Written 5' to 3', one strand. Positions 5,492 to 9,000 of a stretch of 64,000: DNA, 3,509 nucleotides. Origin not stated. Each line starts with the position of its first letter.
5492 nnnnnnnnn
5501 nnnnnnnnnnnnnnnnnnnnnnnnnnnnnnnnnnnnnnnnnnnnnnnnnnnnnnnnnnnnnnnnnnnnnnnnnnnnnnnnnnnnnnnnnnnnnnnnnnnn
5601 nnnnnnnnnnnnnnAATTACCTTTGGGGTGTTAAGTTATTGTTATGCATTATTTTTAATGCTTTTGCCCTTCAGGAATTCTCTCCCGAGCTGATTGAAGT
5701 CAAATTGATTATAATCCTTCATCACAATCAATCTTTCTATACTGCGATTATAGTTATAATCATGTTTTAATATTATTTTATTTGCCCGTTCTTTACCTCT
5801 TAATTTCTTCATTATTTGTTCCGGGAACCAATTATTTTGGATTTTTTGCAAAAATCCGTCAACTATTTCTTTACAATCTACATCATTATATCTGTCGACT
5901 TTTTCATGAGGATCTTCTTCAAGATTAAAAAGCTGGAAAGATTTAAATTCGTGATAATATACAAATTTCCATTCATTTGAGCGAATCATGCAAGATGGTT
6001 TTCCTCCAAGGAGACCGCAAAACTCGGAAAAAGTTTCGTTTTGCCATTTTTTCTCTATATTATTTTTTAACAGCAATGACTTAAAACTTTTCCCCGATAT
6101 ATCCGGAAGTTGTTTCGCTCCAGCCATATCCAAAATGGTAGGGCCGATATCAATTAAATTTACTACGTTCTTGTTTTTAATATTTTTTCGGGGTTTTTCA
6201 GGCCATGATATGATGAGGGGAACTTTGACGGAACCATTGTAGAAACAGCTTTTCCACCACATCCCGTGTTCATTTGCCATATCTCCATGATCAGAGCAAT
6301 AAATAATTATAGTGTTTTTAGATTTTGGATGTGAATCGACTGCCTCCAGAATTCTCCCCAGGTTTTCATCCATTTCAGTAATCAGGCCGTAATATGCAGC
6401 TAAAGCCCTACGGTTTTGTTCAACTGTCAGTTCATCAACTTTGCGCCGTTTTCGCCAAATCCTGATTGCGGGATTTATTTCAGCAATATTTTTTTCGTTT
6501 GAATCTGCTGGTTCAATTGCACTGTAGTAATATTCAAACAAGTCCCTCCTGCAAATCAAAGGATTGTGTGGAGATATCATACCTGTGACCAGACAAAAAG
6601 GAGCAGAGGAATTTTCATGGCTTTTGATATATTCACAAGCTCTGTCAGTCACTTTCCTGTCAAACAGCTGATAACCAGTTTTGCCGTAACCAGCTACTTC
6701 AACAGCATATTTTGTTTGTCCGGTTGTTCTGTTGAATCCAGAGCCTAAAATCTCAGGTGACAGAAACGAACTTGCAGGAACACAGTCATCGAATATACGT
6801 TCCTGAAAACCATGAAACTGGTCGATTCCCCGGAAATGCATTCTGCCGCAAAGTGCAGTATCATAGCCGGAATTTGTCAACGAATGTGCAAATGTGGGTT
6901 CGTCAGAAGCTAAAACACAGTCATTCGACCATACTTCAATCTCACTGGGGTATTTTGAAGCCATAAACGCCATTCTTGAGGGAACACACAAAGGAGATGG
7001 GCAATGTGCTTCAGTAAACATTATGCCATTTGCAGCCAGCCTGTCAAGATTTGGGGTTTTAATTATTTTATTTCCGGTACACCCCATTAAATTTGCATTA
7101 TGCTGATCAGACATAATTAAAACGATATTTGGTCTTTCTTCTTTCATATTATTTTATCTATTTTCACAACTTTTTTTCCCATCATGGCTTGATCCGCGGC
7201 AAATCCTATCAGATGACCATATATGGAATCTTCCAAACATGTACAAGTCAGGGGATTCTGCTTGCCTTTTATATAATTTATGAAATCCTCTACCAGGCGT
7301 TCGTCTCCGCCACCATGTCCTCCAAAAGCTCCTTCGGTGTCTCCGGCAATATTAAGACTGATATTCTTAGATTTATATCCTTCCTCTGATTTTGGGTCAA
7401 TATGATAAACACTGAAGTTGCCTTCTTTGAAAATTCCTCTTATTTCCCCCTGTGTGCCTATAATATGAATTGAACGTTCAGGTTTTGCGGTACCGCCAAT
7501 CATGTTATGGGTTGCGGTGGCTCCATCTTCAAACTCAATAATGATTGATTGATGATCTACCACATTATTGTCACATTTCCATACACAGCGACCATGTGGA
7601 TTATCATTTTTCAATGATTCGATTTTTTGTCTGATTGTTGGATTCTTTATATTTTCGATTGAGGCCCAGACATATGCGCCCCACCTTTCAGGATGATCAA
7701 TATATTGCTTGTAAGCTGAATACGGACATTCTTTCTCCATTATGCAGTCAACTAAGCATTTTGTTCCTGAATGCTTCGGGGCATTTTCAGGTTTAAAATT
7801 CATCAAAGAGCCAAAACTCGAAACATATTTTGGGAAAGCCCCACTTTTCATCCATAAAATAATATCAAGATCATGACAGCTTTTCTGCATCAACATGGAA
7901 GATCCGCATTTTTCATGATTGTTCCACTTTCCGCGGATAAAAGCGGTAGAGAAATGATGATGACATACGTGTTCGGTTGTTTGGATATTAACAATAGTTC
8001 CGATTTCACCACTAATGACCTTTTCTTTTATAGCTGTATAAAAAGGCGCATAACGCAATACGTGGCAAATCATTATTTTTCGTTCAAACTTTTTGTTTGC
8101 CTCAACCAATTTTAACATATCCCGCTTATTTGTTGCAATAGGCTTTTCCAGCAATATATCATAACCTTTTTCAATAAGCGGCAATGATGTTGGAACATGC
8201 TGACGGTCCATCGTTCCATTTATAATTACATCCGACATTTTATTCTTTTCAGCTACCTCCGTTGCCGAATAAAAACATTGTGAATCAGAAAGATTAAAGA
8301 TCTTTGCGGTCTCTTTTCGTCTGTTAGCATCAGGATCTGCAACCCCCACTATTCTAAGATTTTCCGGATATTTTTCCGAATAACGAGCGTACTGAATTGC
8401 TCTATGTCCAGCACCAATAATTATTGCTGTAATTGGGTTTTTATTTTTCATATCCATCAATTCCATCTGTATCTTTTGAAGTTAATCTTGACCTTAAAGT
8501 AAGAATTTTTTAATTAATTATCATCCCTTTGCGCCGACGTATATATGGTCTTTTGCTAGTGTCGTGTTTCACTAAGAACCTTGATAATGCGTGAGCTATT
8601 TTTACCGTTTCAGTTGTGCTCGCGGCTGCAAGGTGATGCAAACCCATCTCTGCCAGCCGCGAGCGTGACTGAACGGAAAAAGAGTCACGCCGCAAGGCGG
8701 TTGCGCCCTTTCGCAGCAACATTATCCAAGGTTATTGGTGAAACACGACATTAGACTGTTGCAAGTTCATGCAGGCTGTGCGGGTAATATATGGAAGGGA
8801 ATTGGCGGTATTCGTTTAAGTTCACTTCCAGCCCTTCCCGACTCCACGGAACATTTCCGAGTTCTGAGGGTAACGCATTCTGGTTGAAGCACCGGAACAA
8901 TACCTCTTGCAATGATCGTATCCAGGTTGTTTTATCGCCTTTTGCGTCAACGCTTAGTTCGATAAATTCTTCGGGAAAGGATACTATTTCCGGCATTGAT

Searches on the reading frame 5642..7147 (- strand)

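Call 11: search_protein_families(library=pfam, proteins=[window:5642-7147:-])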
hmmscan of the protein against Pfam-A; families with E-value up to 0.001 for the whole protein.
window:5642-7147:- (501 aa): 5 families
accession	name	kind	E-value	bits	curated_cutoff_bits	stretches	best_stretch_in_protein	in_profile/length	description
PF00884.28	Sulfatase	-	3.2e-51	174.9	25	1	6-344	1-301/301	Sulfatase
PF16347.10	SGSH_C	-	6.9e-25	88.4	29.3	1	293-437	2-149/154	N-sulphoglucosamine sulphohydrolase, C-terminal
PF01663.27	Phosphodiest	-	6.4e-06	26.4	23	0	257-330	189-264/342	Type I phosphodiesterase / nucleotide pyrophosphatase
PF01676.23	Metalloenzyme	-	8.8e-05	22.6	24.3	0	246-344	163-250/252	Metalloenzyme superfamily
PF12512.13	DUF3717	-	0.00033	20.8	25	1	220-257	4-43/68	Protein of unknown function (DUF3717)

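Call 12: search_protein_families(library=ncbifam, proteins=[window:5642-7147:-])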
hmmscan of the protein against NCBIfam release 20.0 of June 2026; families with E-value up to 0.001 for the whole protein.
window:5642-7147:- (501 aa): 7 families
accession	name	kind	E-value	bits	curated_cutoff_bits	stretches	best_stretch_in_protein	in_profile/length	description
TIGR03417.1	chol_sulfatase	equivalog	5.5e-96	322.4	433.45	1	5-458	2-458/500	choline-sulfatase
NF010322.0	PRK13759.1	equivalog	9.3e-76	255.3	481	1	2-434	3-451/486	arylsulfatase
NF052527.1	Mn_arylsulf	exception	1.4e-57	195.7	850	2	170-436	187-448/479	manganese-dependent arylsulfatase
NF045661.1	HdlasePehA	equivalog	9e-43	146.6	900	2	166-438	186-483/506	phosphoric/sulfuric ester hydrolase PehA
NF038282.1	LapC_YejM_PbgA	exception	9.9e-08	30.7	825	1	243-325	405-485/584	LPS biosynthesis-modulating metalloenzyme YejM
NF038075.1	fam_STM4013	hypoth_equivalog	5.2e-05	22.8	250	0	257-310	205-255/261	STM4013/SEN3800 family hydrolase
NF003000.0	PRK03776.1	equivalog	0.00064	17.8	574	0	259-346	367-449/763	phosphatidylglycerol--membrane-oligosaccharide glycerophosphotransferase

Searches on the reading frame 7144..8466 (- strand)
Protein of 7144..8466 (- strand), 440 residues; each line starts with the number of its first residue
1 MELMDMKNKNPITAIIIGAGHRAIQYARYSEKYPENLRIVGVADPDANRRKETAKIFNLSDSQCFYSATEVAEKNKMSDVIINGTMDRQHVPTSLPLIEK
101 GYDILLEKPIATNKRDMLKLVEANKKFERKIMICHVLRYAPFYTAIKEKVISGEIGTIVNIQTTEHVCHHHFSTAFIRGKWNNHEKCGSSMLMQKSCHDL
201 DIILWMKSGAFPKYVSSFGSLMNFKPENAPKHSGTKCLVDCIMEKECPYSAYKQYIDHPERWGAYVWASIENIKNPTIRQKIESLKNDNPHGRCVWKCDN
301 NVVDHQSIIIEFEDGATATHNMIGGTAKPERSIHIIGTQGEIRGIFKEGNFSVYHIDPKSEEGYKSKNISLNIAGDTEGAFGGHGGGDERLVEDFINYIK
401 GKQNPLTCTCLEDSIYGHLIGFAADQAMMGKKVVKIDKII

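Call 11: search_protein_families(library=pfam, proteins=[window:7144-8466:-])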
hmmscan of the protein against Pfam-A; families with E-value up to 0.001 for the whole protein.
window:7144-8466:- (440 aa): 3 families
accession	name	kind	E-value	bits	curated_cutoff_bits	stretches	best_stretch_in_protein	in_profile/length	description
PF02894.22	GFO_IDH_MocA_C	-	2e-12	47.8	22.9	1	147-435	1-217/218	Oxidoreductase family, C-terminal alpha/beta domain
PF22725.1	GFO_IDH_MocA_C3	-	6.7e-12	45.9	27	2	143-219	1-72/124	GFO/IDH/MocA C-terminal domain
PF01408.29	GFO_IDH_MocA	-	1.5e-11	45.5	24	1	14-133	3-118/120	Oxidoreductase family, NAD-binding Rossmann fold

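Call 12: search_protein_families(library=ncbifam, proteins=[window:7144-8466:-])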
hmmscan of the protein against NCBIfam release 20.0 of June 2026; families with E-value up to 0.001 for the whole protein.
window:7144-8466:- (440 aa): 7 families
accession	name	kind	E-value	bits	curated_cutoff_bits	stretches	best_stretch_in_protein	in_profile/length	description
NF040723.1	UDP-GlcNAcDh_Arch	equivalog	3.6e-21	76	450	1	15-164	4-147/302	UDP-N-acetylglucosamine 3-dehydrogenase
TIGR04380.1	myo_inos_iolG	equivalog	2e-15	56.5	355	1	16-207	6-185/330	inositol 2-dehydrogenase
NF052679.1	InsChiInosDhIolG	equivalog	2.6e-09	36.6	540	1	37-164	28-154/343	bifunctional inositol 2-dehydrogenase/D-chiro-inositol 1-dehydrogenase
NF052479.1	LevoglcsnDh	equivalog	1.2e-07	30.7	650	1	43-206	42-201/386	levoglucosan dehydrogenase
NF058563.1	BT_2159_fam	equivalog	2.5e-05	23.5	650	1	16-216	5-192/350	disaccharide 3-dehydrogenase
NF041392.1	XylDh_Gfo6_Halo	equivalog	3.6e-05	22.7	350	0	72-164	77-169/350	D-xylose 1-dehydrogenase Gfo6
NF008607.0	PRK11579.1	subfamily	0.00031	19.8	330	1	78-204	65-186/346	oxidoreductase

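Call 17: find_encoding_contigs(protein=window:7144-8466:-, flank=6000, max_places=10)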
Protein window:7144-8466:- (440 aa): no gene with exactly this product is on record in the collection.

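Call 48: find_homologous_proteins(query=window:7144-8466:-, max_evalue=1e-30)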
Query window:7144-8466:- (440 aa): 6870 proteins with E <= 1e-30 among 8000 candidates; the best 120 are listed.
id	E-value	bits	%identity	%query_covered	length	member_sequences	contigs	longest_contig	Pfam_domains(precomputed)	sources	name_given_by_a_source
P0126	0.0e+0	1030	100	100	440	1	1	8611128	PF01408.29,PF22725.2,PF02894.23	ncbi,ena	-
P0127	3.0e-226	770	73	98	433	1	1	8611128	PF01408.29,PF22725.2,PF02894.23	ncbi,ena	-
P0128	3.6e-186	637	61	97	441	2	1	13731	PF01408.29,PF22725.2,PF02894.23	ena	-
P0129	1.3e-184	632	60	97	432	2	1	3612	PF01408.29,PF22725.2,PF02894.23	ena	-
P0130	3.5e-184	631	60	97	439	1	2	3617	PF01408.29,PF22725.2,PF02894.23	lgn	-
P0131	6.3e-184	630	60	98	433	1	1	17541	PF01408.29,PF22725.2,PF02894.23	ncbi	-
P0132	1.7e-183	629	60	98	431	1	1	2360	PF01408.29,PF22725.2,PF02894.23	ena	-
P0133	4.1e-183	627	59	98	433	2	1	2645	PF01408.29,PF22725.2,PF02894.23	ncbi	-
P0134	5.9e-183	627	60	98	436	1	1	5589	PF01408.29,PF22725.2,PF02894.23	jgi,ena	-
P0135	8.8e-183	626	59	98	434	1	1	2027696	PF01408.29,PF22725.2,PF02894.23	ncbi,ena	-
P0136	1.4e-182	626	59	97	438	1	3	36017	PF01408.29,PF22725.2,PF02894.23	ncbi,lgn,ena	-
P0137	1.8e-182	625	62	99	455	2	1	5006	PF01408.29,PF22725.2,PF02894.23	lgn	-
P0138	3.5e-182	624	58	98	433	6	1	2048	PF01408.29,PF22725.2,PF02894.23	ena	-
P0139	1.5e-181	622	59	97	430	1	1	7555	PF01408.29,PF22725.2,PF02894.23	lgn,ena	-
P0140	3.0e-181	621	58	97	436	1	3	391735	PF01408.29,PF22725.2,PF02894.23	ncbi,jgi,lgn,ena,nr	ncbi:MAG TPA: Gfo/Idh/MocA family oxidoreductase [Candidatus Brocadiia bacterium]|nr:Gfo/Idh/MocA fa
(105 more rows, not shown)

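Call 50: find_encoding_contigs(protein=P0126, flank=10000, max_places=3)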
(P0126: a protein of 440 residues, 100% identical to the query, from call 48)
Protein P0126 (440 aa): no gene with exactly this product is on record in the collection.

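Call 51: find_encoding_contigs(protein=P0127, flank=10000, max_places=3)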
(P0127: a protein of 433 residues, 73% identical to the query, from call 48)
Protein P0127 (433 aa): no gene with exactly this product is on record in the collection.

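Call 52: list_cluster_members(proteins=[P0126, P0127])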
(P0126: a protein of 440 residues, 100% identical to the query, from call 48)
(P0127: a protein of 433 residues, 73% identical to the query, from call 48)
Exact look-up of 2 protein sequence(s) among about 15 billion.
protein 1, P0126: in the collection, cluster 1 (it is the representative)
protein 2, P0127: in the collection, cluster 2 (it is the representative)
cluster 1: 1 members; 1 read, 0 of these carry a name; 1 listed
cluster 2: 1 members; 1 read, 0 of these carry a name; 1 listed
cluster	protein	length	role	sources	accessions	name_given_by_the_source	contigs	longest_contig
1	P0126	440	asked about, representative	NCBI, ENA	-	-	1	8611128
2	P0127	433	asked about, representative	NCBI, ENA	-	-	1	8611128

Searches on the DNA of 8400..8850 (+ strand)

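Call 9: search_dna_similar(query=window:8540-8770:+, collection=ecoli_genomes, mode=distant, max_rows=30)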
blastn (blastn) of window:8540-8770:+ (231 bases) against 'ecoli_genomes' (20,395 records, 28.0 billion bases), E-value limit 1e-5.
No match.

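Call 10: search_dna_similar(query=window:8540-8770:+, collection=plasmids, mode=distant, max_rows=30)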
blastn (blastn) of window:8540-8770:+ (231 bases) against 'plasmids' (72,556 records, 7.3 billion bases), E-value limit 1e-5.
No match.

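Call 23: search_rna_families(source=window, start=8400, end=8850, threshold=evalue, max_evalue=10, show_alignments=2)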
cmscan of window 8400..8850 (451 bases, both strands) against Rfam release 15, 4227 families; matches with E-value up to 10: 9.
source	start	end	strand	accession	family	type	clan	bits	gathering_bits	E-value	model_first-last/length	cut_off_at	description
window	8607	8675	-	RF03190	mir-4857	Gene; miRNA;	-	22.5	70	0.019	1-78/78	no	mir-4857 microRNA precursor family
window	8603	8678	+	RF03677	mir-1304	Gene; miRNA;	-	20.3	90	0.2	1-87/87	no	mir-1304 microRNA precursor family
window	8598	8683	-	RF03677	mir-1304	Gene; miRNA;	-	18.3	90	0.7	1-87/87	no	mir-1304 microRNA precursor family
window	8607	8674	+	RF04165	mir-2483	Gene; miRNA;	-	16.9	75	2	1-80/80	no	mir-2483 microRNA precursor family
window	8794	8828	+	RF03988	mir-6301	Gene; miRNA;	-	15.6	70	1.9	1-78/78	no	mir-6301 microRNA precursor family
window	8689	8717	+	RF03997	mir-8510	Gene; miRNA;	-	13.7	60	8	21-47/67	no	mir-8510 microRNA precursor family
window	8646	8686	+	RF02470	Ms_IGR-8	Gene; sRNA;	-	12.3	44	4.8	1-63/63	no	Mycobacterium sRNA Ms_IGR-8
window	8629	8695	+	RF01281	snoR35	Gene; snRNA; snoRNA; CD-box;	CL00053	11.6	40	7.7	1-81/81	no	Small nucleolar RNA snoR35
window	8400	8446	-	RF01880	Xist_exon1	Gene; lncRNA;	-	10.9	50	2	1-51/85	3'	X-chromosome inactivation gene exon 1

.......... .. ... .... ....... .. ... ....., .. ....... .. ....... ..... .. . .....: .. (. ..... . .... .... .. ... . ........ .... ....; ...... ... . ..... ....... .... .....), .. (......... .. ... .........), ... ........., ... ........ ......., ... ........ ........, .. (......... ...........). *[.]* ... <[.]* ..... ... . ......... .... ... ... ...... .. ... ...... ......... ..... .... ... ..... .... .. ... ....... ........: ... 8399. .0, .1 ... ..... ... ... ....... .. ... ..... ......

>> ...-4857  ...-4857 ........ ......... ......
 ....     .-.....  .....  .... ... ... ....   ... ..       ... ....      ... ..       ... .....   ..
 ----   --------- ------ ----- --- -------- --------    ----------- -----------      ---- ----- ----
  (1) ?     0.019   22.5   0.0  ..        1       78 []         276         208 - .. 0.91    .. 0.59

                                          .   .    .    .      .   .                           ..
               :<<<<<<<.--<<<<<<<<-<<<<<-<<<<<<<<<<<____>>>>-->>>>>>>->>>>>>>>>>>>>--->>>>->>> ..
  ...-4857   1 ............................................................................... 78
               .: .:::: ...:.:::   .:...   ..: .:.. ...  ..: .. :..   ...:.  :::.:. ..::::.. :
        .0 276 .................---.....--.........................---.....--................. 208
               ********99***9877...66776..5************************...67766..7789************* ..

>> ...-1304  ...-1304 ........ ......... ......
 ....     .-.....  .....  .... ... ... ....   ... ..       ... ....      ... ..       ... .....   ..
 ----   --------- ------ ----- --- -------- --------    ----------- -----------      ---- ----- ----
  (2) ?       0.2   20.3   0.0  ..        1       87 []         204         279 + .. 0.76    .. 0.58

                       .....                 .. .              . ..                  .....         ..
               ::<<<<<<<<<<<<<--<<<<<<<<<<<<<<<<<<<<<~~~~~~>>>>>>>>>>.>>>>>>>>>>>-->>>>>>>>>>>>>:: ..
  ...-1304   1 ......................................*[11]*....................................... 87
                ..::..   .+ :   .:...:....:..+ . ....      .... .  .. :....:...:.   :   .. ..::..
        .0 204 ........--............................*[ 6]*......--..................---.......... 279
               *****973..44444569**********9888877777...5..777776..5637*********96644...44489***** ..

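Call 49: search_dna_similar(query=window:8540-8770:+, collection=phages, mode=distant, max_evalue=0.01)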
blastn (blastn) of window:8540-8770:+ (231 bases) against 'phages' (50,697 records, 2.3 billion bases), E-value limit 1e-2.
No match.

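Call 66: search_dna_similar(query=window:8554-8592:+, collection=plasmids, mode=distant, max_evalue=10, max_rows=15)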
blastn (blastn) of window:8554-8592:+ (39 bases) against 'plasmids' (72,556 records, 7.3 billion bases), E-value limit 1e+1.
Records with a match: 12; places in all: 12; records where one place covers at least 80% of the query: 0.
Best place of each record, by identity: >=99% 12.
By first word of the organism name: Escherichia 6; Salmonella 6.
By predicted mobility (MOB-suite, as given by PLSDB): conjugative 7; non-mobilizable 3; mobilizable 2.
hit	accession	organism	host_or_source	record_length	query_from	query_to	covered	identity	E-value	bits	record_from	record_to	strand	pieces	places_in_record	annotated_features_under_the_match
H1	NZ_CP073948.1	Escherichia coli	Poultry,pure culture,Cloacal sample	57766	16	33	46%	100.0%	6e+0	34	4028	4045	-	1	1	none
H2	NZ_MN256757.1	Escherichia coli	-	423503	16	33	46%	100.0%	6e+0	34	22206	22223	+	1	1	none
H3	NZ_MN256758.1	Escherichia coli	-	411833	16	33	46%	100.0%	6e+0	34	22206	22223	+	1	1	none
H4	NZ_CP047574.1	Escherichia coli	Homo sapiens,Bacterial pure ...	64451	16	33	46%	100.0%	6e+0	34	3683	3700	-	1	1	none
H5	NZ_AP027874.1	Escherichia coli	-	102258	16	33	46%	100.0%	6e+0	34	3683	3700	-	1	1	none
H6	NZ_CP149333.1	Salmonella enterica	Pig,single cell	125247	16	33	46%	100.0%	6e+0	34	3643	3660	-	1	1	none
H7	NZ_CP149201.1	Salmonella enterica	-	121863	16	33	46%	100.0%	6e+0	34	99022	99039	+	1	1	none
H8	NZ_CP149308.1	Salmonella enterica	Pig,single cell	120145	16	33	46%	100.0%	6e+0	34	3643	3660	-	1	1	none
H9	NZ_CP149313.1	Salmonella enterica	Pig,single cell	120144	16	33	46%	100.0%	6e+0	34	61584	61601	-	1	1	none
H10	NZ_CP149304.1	Salmonella enterica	Pig,single cell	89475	16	33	46%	100.0%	6e+0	34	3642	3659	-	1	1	none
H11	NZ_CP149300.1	Salmonella enterica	Pig,single cell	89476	16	33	46%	100.0%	6e+0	34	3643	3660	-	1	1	none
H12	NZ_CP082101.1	Escherichia coli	Homo sapiens,CSF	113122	16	33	46%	100.0%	6e+0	34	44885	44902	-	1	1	none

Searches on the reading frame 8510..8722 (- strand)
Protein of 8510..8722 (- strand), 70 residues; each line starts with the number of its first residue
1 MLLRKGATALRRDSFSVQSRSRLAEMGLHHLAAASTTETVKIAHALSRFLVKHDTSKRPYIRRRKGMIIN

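Call 12: search_protein_families(library=ncbifam, proteins=[window:8510-8722:-])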
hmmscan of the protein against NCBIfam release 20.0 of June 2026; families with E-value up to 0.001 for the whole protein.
window:8510-8722:- (70 aa): 0 families

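Call 24: find_homologous_proteins(query=window:8510-8722:-, max_evalue=10)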
Query window:8510-8722:-: 1 candidates shared short words with the query, none scored E <= 10.

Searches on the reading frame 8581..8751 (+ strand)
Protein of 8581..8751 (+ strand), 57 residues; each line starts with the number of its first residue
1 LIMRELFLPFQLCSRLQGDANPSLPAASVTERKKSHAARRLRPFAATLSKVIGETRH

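Call 33: search_protein_representatives(protein=window:8581-8751:+)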
Query: 57 residues. Proteins with E-value up to 0.001 (for the whole library): 5; up to 1e-10: 0; up to 1e-30: 0. The best 5 are listed.
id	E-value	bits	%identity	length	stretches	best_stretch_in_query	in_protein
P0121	2.6e-10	55.9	47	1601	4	4-27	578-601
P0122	1.7e-08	50.2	43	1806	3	6-28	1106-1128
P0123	3.9e-06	42.9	58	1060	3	13-29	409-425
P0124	1.7e-05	40.9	-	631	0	-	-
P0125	1.4e-04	38.1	52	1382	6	12-29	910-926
